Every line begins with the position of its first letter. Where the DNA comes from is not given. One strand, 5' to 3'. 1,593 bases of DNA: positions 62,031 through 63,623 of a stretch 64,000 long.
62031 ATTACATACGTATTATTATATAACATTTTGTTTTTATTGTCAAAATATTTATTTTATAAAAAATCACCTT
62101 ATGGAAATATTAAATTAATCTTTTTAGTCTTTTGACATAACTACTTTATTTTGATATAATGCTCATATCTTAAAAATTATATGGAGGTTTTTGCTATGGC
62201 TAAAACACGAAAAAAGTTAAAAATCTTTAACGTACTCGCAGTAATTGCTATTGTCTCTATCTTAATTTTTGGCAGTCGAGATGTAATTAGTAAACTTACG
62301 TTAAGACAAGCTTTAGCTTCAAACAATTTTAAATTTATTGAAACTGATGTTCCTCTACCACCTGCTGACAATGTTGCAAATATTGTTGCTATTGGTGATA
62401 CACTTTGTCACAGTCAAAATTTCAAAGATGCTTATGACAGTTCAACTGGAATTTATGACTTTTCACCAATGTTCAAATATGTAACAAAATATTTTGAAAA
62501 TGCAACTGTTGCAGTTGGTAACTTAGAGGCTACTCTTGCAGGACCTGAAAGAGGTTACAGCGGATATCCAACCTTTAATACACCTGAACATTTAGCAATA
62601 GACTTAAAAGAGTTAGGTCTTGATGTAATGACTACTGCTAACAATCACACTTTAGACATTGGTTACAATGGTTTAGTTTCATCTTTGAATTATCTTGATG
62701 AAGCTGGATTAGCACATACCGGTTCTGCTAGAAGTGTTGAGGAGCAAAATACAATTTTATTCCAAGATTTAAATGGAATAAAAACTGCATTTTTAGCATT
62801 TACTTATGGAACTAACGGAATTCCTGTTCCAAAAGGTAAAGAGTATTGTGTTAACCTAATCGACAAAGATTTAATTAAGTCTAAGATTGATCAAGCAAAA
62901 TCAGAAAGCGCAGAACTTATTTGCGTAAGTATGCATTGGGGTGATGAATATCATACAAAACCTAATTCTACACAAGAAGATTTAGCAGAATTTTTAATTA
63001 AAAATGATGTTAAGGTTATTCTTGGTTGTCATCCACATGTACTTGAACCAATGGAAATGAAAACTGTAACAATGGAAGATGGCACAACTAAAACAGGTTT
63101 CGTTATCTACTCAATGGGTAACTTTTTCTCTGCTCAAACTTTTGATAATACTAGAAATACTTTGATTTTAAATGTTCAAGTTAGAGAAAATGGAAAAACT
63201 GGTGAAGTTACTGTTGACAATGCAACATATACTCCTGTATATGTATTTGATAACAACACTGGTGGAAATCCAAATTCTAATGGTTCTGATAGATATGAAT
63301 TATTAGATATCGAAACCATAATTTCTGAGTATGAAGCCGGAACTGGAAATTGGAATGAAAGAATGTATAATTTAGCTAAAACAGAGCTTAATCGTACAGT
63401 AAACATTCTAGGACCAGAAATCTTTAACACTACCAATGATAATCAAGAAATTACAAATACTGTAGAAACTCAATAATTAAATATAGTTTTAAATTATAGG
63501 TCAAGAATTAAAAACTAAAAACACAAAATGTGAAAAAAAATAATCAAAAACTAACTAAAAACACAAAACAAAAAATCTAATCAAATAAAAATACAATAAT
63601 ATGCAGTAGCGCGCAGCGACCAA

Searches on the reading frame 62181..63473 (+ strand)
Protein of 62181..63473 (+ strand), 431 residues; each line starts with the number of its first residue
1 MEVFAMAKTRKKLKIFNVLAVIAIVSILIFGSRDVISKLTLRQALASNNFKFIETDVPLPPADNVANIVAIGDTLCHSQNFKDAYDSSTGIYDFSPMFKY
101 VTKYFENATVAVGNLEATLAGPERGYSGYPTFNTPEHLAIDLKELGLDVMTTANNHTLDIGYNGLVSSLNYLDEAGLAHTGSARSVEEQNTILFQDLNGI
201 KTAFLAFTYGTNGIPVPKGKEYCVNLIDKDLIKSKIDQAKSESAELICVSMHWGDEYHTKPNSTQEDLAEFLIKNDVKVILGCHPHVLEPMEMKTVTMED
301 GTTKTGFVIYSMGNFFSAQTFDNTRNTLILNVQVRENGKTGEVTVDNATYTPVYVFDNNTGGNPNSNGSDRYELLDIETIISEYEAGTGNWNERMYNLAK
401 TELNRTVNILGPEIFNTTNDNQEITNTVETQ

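Call 68: search_protein_families(library=pfam, proteins=[window:62181-63473:+])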
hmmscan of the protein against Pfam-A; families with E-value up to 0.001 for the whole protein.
window:62181-63473:+ (431 aa): 1 family
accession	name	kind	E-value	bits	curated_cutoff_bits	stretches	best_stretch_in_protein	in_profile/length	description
PF09587.15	PGA_cap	-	4.4e-67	226.7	27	1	68-318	2-254/255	Bacterial capsule synthesis protein PGA_cap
